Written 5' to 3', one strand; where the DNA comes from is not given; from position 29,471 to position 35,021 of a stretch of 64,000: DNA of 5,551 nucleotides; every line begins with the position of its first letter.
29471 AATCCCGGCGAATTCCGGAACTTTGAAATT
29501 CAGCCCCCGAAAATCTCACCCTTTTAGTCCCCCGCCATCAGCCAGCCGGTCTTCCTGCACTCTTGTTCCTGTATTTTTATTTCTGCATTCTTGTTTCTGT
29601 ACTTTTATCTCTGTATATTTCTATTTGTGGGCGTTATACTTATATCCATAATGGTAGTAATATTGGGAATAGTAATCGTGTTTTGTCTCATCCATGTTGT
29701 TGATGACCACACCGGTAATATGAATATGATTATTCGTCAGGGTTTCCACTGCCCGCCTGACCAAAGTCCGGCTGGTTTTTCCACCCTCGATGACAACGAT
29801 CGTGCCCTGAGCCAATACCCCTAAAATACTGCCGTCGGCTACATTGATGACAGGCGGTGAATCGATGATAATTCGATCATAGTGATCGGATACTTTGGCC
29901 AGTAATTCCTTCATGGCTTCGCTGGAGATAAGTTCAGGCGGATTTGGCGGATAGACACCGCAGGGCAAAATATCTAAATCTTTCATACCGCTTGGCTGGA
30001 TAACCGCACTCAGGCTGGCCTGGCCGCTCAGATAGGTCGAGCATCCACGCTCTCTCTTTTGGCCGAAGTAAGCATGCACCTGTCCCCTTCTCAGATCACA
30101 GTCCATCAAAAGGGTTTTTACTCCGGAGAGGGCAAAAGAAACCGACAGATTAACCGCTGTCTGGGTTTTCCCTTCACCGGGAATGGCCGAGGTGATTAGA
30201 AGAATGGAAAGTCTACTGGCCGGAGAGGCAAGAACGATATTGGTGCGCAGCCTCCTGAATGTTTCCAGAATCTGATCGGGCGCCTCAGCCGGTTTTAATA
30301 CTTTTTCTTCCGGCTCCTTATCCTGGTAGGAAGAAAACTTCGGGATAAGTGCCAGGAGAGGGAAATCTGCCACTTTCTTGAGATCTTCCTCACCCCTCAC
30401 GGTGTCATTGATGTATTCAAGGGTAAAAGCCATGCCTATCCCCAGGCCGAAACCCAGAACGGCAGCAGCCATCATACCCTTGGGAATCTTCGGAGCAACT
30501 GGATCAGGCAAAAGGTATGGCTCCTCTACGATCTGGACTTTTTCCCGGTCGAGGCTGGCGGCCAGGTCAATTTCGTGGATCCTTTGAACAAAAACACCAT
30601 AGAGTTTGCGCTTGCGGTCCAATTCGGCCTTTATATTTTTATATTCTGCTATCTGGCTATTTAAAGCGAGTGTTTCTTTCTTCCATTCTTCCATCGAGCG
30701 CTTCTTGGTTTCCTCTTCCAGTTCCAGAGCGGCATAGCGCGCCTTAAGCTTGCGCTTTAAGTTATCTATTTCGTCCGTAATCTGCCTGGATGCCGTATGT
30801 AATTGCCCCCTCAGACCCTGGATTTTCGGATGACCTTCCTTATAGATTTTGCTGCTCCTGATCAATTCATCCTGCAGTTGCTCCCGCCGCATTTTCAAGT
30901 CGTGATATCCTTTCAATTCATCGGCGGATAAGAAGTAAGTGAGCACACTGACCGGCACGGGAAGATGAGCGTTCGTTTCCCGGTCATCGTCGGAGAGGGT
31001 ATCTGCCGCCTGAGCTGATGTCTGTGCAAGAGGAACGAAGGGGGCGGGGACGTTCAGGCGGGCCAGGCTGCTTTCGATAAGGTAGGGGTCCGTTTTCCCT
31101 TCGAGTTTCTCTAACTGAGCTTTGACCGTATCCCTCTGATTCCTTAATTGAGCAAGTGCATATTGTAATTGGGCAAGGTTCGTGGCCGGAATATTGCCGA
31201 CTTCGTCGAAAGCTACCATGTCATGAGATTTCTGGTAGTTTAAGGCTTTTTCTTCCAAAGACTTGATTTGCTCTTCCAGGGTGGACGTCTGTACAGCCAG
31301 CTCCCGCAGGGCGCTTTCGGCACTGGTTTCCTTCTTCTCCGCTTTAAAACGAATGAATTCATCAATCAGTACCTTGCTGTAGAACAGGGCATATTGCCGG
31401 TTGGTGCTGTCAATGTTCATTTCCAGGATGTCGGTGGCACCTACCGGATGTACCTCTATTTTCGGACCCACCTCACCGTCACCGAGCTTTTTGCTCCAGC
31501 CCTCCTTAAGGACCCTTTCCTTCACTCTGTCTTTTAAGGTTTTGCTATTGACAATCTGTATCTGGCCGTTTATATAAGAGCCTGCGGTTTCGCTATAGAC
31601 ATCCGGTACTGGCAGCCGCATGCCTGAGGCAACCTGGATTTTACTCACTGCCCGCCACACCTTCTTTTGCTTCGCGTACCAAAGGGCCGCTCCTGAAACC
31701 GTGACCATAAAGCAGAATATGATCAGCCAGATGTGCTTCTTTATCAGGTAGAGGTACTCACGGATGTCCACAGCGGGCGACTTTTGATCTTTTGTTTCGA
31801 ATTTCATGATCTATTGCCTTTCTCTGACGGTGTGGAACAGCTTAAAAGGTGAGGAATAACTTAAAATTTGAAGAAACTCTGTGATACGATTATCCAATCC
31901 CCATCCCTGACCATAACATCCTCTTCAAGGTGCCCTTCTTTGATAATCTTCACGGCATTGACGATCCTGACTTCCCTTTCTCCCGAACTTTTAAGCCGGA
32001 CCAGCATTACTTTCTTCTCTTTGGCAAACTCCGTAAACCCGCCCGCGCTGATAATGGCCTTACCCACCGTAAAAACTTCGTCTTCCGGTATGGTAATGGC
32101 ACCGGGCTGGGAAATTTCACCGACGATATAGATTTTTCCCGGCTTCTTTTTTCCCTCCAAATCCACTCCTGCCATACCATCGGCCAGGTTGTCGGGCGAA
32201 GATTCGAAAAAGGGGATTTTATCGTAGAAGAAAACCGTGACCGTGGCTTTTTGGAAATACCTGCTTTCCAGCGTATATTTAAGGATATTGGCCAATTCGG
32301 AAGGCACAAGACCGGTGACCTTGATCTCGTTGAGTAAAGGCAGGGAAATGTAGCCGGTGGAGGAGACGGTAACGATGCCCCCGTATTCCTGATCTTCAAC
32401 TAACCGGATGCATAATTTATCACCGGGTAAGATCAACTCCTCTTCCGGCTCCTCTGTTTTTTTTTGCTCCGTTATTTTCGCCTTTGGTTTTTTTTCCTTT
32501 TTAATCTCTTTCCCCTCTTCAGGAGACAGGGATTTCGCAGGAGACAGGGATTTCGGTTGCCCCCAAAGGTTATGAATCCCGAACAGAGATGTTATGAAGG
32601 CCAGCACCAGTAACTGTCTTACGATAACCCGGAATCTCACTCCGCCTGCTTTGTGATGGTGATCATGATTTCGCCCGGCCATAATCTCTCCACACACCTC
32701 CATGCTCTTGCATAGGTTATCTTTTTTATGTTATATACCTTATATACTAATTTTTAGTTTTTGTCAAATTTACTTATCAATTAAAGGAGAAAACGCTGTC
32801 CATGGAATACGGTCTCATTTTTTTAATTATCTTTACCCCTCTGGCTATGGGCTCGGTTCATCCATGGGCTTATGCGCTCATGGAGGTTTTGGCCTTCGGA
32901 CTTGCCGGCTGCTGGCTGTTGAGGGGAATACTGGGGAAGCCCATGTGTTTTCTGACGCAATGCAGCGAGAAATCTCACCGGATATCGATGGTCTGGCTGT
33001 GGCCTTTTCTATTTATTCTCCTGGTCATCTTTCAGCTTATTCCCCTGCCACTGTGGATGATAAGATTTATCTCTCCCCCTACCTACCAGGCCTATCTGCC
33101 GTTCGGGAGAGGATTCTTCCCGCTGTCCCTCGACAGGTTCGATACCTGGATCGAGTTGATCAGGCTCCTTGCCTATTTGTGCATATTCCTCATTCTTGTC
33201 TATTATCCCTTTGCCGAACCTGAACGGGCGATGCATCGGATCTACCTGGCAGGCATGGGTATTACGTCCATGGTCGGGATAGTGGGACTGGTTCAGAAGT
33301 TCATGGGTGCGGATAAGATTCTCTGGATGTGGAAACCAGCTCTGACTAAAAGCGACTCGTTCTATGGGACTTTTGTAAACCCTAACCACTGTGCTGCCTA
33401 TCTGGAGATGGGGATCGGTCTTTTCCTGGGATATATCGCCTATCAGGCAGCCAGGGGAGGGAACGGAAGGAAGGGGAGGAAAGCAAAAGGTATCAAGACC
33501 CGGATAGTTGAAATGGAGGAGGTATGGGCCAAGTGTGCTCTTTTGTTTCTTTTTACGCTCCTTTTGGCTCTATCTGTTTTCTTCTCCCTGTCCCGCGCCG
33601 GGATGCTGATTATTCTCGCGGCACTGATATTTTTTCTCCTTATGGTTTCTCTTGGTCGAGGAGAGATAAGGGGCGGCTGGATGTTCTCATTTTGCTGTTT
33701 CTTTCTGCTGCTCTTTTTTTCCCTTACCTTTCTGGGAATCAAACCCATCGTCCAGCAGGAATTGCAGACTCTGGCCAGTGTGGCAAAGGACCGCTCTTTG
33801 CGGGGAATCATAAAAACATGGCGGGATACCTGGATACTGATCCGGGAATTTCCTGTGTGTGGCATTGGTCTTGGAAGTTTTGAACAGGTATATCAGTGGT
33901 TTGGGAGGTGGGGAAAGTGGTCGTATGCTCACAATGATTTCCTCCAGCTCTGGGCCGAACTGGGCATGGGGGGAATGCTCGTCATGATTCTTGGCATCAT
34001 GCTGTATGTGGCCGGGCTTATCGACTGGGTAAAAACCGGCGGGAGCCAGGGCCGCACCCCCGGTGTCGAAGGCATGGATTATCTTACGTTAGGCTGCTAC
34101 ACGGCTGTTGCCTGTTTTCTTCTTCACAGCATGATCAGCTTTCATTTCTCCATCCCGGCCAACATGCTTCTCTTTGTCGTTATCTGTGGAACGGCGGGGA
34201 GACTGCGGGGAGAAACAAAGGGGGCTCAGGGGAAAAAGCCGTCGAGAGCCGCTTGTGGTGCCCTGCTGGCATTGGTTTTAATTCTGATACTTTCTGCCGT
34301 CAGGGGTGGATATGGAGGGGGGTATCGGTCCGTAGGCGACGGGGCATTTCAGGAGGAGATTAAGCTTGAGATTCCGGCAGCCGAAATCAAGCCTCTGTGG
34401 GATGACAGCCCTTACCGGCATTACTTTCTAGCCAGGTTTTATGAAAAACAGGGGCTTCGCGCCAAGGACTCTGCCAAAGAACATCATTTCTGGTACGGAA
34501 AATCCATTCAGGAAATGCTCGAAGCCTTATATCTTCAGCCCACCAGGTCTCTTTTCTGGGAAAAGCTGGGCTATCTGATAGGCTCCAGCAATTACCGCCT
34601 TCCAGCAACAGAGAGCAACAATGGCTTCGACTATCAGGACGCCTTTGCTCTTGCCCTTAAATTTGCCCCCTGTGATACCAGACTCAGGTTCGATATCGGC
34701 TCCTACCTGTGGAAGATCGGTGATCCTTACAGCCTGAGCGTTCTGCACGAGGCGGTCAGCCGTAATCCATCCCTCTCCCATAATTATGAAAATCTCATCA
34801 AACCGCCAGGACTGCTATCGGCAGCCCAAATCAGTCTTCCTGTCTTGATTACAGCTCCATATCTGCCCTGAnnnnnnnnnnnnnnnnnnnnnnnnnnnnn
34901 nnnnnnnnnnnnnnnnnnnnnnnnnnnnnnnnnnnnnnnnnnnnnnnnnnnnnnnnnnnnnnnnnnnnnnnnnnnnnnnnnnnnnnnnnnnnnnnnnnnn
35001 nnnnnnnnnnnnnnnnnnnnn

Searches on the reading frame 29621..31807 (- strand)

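Call 20: search_protein_families(library=pfam, proteins=[window:29621-31807:-], max_evalue=0.01)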
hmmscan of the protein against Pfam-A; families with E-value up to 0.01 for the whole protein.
window:29621-31807:- (728 aa): 6 families
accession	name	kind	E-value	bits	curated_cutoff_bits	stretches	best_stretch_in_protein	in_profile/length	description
PF13614.12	AAA_31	-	5.1e-14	53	27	1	544-675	12-149/177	AAA domain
PF10609.15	ParA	-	4.4e-10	39.8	27.1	1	535-711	5-180/246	NUBPL iron-transfer P-loop NTPase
PF01656.29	CbiA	-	4.4e-07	30.3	25.4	1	539-710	4-88/125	CobQ/CobB/MinD/ParA nucleotide binding domain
PF09140.17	MipZ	-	2.1e-05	24.4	20.7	1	544-651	11-108/262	ATPase MipZ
PF02706.20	Wzz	-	2.4e-05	25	25.5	1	13-96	3-88/91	Chain length determinant protein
PF13807.11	GNVR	-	0.0015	18.8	27.7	1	395-461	12-78/82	G-rich domain on putative tyrosine kinase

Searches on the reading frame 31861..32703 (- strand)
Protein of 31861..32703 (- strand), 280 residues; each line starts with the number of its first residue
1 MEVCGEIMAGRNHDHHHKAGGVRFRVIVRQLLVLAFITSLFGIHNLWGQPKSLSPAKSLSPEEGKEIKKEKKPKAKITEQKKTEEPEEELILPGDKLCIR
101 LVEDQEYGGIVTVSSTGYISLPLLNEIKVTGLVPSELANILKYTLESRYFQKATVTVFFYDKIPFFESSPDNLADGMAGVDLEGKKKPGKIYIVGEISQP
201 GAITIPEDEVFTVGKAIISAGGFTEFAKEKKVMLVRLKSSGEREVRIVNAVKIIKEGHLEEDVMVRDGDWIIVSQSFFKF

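Call 20: search_protein_families(library=pfam, proteins=[window:31861-32703:-], max_evalue=0.01)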
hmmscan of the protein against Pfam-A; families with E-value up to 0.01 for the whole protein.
window:31861-32703:- (280 aa): 3 families
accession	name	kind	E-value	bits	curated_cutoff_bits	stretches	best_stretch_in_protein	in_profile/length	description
PF02563.21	Poly_export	-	5.8e-13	49.3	28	1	85-158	3-75/77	Polysaccharide biosynthesis/export protein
PF10531.15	SLBB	-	7.5e-09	35.7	27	1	190-243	1-50/55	SLBB domain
PF22461.2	SLBB_2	-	2.3e-07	31.2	27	1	190-273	2-79/79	SLBB domain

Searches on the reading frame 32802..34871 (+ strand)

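Call 20: search_protein_families(library=pfam, proteins=[window:32802-34871:+], max_evalue=0.01)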
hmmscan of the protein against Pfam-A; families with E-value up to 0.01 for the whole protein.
window:32802-34871:+ (689 aa): 1 family
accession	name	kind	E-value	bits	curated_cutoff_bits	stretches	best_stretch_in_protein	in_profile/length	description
PF04932.20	Wzy_C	-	2.4e-16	60.3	31.7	1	251-395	2-148/149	O-Antigen ligase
